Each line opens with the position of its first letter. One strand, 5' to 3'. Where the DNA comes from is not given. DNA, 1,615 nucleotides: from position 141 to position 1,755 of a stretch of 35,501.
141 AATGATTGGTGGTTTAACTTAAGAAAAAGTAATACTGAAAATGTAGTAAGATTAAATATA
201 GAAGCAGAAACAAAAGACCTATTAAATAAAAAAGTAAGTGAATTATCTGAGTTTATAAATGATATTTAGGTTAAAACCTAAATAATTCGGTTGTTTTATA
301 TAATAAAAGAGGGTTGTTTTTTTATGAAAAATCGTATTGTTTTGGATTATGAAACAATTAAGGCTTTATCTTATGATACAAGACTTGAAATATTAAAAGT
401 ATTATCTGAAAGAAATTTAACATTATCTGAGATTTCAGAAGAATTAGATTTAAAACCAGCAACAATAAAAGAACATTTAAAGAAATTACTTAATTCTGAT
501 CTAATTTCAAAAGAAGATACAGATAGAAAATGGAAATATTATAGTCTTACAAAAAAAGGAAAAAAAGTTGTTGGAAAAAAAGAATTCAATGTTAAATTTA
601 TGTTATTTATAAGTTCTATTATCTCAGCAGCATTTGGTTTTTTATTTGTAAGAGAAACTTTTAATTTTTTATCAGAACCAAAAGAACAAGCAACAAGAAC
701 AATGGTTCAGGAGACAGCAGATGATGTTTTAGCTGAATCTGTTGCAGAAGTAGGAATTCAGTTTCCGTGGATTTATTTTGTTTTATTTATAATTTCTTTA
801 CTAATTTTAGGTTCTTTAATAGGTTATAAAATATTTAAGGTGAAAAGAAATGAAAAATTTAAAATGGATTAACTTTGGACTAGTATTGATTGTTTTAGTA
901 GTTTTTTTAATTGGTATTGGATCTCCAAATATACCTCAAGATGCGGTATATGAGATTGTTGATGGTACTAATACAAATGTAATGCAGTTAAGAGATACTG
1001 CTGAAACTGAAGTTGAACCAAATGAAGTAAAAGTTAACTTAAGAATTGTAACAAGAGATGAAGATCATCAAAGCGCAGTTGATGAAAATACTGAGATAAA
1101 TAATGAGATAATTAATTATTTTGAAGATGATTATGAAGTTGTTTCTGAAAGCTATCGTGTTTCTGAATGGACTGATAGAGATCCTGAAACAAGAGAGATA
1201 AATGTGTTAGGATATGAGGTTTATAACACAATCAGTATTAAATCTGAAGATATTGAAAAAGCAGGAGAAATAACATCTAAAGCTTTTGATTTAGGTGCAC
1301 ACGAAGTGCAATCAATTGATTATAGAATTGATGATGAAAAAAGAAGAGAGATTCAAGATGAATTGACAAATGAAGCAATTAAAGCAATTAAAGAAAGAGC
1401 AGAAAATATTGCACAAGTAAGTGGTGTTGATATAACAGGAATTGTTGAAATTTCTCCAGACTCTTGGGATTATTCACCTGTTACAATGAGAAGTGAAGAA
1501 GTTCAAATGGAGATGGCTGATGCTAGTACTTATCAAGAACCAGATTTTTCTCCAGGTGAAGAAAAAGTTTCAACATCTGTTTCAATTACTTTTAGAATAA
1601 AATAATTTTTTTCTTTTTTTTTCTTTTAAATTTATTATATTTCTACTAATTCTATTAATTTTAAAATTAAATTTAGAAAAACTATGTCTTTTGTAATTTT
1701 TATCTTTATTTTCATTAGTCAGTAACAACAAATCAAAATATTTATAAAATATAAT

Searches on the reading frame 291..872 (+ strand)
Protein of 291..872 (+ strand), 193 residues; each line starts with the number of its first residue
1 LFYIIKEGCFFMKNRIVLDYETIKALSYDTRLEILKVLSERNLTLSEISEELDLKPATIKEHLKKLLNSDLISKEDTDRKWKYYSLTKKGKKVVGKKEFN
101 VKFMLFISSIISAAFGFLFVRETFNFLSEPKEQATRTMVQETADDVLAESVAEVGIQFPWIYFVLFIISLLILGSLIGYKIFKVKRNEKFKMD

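Call 91: search_protein_families(library=pfam, proteins=[window:291-872:+], max_evalue=0.001)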
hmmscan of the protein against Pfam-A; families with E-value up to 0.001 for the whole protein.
window:291-872:+ (193 aa): 15 families
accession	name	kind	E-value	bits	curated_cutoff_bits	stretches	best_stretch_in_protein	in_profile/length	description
PF01022.26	HTH_5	-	1.1e-13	51.3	22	1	30-74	3-47/47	Bacterial regulatory protein, arsR family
PF12840.13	HTH_20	-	8.9e-10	38.8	27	1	29-72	4-48/51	Helix-turn-helix domain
PF13412.12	HTH_24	-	8e-07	29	21.9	1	29-72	3-47/48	Winged helix-turn-helix DNA-binding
PF13463.12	HTH_27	-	3e-06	27.8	22.2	1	33-90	7-68/68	Winged helix DNA-binding domain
PF21476.4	PF0610-like_N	-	3.6e-06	27.5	33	1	30-66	2-38/50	PF0610-like, N-terminal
PF14947.12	HTH_45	-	5e-06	26.9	25.5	1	32-95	9-67/77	Winged helix-turn-helix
PF25213.1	HVO_A0261_N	-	7.8e-06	26.1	35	1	28-95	10-72/86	HVO_A0261 N-terminal domain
PF24038.1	DUF7347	-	1e-05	26.1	27.6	1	22-95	4-75/77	Domain of unknown function (DUF7347)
PF23871.1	DUF7226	-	6.3e-05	23.3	27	1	33-141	4-111/142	Domain of unknown function (DUF7226)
PF14493.12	HTH_40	-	9.7e-05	23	27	1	38-71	9-41/89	Helix-turn-helix domain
PF01978.25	TrmB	-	0.00018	21.8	25.6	1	36-83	16-62/68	Sugar-specific transcriptional regulator TrmB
PF03551.20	PadR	-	0.00029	21.2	27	1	45-94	19-73/75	Transcriptional regulator PadR-like family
PF01047.28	MarR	-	0.00055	20.2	24.6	1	30-76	4-51/59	MarR family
PF13273.12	DUF4064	-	0.00059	20.5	32.1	1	104-189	8-86/102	Protein of unknown function (DUF4064)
PF14277.12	DUF4364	-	0.00099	19.4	26.9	0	58-95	35-71/162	Domain of unknown function (DUF4364)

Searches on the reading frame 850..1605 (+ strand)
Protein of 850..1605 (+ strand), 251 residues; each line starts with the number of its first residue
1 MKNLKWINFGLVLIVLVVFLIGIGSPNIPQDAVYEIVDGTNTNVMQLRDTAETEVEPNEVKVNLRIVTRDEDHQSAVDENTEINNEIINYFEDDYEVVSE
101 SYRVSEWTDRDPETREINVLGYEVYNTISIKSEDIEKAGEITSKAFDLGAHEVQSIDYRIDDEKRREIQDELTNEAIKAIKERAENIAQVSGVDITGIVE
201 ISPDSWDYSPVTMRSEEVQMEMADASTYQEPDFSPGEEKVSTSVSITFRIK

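Call 91: search_protein_families(library=pfam, proteins=[window:850-1605:+], max_evalue=0.001)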
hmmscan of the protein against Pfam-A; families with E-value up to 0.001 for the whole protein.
window:850-1605:+ (251 aa): 1 family
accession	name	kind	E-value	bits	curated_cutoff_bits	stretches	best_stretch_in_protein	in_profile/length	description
PF04402.19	SIMPL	-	5.4e-34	118.7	25.2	1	50-248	6-205/205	Protein of unknown function (DUF541)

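Call 96: find_encoding_contigs(protein=window:850-1605:+, flank=10000, max_places=3)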
Protein window:850-1605:+ (251 aa): 5 contigs read that carry it; 3 places shown.
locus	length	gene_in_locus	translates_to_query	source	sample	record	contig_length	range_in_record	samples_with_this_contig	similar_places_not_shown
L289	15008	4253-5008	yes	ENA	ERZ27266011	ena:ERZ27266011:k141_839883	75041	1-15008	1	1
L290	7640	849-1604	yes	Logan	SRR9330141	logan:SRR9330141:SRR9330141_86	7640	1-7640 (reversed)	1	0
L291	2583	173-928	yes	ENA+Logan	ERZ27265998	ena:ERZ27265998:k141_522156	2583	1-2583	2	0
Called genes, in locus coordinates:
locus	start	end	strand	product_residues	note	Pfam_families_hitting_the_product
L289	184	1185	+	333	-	PF04981:NMD3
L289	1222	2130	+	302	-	PF00924:MS_channel_2nd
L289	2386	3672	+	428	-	PF02878:PGM_PMM_I, PF02879:PGM_PMM_II, PF02880:PGM_PMM_III, PF00408:PGM_PMM_IV (weak)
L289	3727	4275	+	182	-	PF24038:DUF7347 (weak), PF25213:HVO_A0261_N (weak), PF01022:HTH_5, PF12840:HTH_20, PF13412:HTH_24 (weak), PF14947:HTH_45 (weak), PF21476:PF0610-like_N (weak)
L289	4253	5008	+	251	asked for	PF04402:SIMPL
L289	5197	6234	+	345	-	-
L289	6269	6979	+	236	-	-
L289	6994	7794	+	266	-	-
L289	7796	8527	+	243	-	-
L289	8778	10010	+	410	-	PF01136:Peptidase_U32, PF16325:Peptidase_U32_C (faint)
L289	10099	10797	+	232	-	-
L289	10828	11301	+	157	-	PF00254:FKBP_C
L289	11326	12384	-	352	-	PF01983:CofC (faint)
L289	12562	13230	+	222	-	-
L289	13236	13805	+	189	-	-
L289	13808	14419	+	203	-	-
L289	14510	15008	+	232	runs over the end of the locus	PF00149:Metallophos, PF12850:Metallophos_2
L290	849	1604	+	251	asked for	PF04402:SIMPL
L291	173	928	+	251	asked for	PF04402:SIMPL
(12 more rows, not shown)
